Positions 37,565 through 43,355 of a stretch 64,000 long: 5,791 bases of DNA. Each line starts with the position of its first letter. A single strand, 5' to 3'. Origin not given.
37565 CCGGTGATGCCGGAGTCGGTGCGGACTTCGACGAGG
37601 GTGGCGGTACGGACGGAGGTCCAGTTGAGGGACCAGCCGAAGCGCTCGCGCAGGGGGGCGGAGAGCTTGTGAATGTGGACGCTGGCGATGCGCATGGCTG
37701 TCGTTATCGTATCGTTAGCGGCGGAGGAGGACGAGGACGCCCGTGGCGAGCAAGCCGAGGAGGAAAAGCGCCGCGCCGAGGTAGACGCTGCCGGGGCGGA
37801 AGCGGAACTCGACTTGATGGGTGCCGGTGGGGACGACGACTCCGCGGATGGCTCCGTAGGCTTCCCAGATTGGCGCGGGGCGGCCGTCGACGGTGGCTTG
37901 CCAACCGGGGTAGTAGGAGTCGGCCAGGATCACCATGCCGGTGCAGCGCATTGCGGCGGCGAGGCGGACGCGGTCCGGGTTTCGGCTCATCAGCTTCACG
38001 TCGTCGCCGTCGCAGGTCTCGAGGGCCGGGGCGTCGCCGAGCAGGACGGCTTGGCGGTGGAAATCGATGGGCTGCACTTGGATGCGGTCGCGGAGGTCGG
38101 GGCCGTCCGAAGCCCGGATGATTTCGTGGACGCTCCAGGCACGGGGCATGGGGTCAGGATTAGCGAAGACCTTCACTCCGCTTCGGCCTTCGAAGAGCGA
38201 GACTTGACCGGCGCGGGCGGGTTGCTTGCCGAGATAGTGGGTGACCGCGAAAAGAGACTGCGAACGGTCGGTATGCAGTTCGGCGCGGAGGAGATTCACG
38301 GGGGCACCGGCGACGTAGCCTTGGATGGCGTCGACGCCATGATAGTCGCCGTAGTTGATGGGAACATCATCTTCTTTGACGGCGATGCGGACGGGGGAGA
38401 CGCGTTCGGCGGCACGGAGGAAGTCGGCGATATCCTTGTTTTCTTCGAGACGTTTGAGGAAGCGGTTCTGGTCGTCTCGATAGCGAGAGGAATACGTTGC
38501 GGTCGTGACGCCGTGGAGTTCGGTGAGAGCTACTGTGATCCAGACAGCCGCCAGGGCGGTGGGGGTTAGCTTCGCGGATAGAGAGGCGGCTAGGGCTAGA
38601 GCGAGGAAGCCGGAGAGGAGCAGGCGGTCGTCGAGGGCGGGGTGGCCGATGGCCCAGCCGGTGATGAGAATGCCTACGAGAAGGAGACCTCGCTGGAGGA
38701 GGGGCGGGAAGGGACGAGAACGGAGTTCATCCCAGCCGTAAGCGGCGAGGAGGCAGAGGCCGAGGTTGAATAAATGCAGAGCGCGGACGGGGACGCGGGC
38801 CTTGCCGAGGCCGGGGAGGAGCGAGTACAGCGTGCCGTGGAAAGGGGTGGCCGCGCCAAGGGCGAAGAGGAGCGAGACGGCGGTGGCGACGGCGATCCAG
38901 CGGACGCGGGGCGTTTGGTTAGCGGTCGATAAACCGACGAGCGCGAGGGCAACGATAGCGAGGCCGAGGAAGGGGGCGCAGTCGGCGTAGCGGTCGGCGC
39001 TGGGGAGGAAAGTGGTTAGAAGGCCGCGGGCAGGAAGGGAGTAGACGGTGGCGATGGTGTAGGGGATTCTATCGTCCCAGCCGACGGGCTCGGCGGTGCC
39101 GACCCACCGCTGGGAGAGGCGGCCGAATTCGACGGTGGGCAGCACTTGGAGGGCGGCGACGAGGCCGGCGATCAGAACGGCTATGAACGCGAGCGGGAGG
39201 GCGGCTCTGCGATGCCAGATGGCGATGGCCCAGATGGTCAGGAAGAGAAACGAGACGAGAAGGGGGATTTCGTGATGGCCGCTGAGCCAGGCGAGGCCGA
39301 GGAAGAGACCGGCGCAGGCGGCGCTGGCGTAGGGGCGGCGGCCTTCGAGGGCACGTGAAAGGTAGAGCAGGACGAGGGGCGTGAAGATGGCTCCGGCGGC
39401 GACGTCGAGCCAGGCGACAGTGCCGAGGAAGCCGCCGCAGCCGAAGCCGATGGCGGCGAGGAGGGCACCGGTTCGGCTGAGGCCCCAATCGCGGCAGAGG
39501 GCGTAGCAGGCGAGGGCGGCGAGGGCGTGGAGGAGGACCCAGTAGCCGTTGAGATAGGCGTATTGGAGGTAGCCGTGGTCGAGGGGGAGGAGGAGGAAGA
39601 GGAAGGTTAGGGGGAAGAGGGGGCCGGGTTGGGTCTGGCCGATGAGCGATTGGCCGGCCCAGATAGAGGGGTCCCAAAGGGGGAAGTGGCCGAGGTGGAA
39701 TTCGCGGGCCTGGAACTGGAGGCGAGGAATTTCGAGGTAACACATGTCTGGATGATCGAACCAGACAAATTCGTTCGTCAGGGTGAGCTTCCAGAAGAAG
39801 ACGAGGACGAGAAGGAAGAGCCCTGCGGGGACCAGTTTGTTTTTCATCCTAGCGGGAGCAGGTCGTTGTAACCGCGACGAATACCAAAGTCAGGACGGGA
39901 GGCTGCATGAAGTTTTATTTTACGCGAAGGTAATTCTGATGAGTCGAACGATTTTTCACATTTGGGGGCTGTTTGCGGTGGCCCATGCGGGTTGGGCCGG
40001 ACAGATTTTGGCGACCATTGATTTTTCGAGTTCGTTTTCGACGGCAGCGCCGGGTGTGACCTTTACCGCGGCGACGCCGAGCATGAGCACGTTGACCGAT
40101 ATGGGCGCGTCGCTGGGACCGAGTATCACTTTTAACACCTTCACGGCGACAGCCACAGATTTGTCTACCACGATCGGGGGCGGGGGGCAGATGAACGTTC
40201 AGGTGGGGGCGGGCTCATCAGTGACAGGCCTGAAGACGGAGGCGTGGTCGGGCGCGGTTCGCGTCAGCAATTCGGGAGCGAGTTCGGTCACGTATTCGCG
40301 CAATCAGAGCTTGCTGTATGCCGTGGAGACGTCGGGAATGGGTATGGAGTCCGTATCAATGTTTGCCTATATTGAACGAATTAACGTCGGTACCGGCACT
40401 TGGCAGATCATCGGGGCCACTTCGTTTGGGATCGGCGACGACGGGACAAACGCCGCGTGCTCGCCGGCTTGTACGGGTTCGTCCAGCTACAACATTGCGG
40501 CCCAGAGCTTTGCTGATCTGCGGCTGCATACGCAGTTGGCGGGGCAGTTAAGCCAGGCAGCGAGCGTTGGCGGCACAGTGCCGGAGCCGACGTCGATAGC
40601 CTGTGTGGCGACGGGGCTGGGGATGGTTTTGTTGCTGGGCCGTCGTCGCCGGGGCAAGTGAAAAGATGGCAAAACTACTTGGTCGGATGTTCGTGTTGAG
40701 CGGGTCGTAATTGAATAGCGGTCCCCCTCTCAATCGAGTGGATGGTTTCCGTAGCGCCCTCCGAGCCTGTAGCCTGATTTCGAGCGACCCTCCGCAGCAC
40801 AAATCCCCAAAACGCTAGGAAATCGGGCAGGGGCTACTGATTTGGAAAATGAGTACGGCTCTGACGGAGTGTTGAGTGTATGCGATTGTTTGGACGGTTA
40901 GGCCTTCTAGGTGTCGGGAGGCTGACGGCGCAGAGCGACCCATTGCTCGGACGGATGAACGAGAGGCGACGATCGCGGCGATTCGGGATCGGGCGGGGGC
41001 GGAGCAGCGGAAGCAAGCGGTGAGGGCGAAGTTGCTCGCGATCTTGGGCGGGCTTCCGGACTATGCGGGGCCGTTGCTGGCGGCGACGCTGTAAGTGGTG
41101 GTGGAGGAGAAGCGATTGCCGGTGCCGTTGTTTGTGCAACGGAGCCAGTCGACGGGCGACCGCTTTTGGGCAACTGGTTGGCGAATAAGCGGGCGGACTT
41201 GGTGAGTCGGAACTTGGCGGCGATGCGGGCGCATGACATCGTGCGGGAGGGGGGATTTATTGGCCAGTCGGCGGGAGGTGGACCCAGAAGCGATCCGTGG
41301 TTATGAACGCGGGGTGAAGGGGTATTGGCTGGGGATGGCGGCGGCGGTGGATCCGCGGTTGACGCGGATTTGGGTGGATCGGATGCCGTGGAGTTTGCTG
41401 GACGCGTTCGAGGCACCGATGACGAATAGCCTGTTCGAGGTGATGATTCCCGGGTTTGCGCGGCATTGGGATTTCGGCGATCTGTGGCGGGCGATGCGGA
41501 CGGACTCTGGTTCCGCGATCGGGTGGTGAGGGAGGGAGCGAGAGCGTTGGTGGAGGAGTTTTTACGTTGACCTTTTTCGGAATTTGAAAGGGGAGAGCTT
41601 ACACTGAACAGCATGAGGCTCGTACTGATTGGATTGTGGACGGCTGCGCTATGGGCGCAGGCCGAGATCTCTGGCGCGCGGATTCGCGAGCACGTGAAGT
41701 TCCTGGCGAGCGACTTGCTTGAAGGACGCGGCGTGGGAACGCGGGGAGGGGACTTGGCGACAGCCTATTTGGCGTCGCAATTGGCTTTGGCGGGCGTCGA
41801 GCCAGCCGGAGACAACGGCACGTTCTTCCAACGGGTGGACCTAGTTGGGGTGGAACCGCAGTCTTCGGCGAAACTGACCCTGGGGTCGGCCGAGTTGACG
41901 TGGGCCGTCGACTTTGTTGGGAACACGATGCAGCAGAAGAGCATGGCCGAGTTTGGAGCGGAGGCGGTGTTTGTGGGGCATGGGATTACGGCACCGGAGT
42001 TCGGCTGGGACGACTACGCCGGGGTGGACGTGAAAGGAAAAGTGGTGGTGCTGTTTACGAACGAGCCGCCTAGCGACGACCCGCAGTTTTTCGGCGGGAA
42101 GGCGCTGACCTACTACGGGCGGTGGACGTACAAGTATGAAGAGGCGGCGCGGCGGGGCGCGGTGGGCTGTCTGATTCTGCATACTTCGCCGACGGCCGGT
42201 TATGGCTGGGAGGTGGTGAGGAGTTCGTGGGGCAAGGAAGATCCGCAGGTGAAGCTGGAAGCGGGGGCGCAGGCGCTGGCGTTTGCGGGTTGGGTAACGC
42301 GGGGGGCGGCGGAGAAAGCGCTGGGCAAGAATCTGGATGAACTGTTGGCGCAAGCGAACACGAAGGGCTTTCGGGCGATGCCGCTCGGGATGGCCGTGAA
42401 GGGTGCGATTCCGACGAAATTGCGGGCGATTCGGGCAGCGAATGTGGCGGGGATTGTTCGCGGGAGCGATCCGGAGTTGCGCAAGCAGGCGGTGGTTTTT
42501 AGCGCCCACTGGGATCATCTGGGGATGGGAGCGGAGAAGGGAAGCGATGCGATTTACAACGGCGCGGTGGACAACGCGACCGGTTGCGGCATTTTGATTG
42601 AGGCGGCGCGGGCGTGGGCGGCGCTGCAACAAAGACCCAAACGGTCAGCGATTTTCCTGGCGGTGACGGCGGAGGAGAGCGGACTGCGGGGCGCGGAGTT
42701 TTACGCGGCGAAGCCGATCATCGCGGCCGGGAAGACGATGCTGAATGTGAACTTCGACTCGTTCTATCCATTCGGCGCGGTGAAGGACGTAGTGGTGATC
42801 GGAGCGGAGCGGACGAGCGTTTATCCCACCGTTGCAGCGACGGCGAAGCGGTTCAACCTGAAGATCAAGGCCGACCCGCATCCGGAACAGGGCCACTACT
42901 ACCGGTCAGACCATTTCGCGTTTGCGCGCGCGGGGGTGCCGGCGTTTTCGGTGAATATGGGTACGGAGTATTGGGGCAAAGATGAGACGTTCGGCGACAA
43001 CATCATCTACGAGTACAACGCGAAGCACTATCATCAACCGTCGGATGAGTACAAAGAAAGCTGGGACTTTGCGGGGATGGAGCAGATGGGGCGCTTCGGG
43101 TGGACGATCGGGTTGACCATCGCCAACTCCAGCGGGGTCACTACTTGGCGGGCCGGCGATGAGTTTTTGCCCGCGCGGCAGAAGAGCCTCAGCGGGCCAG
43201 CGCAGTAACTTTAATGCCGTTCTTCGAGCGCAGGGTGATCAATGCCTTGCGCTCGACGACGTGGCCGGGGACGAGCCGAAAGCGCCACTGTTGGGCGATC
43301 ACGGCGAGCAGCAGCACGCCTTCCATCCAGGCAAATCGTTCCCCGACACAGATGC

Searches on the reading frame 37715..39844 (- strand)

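Call 42: search_protein_families(library=pfam, proteins=[window:37715-39844:-], max_evalue=0.001)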
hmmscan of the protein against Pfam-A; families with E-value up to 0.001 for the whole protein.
window:37715-39844:- (709 aa): 1 family
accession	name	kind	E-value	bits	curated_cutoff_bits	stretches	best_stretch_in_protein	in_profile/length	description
PF09586.16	YfhO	-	1.7e-14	53.6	28.5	2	644-693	785-834/835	Bacterial membrane protein YfhO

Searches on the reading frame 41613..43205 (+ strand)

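Call 42: search_protein_families(library=pfam, proteins=[window:41613-43205:+], max_evalue=0.001)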
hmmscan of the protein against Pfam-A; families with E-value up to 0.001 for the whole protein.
window:41613-43205:+ (531 aa): 3 families
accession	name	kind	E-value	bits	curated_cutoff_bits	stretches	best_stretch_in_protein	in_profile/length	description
PF04389.22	Peptidase_M28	-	1.8e-39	135.9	21.3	1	277-484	1-179/193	Peptidase family M28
PF01546.33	Peptidase_M20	-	0.00024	21.5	24.6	1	317-366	32-81/206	Peptidase family M20/M25/M40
PF05343.19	Peptidase_M42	-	0.00038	20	23.2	0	313-374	127-190/292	M42 glutamyl aminopeptidase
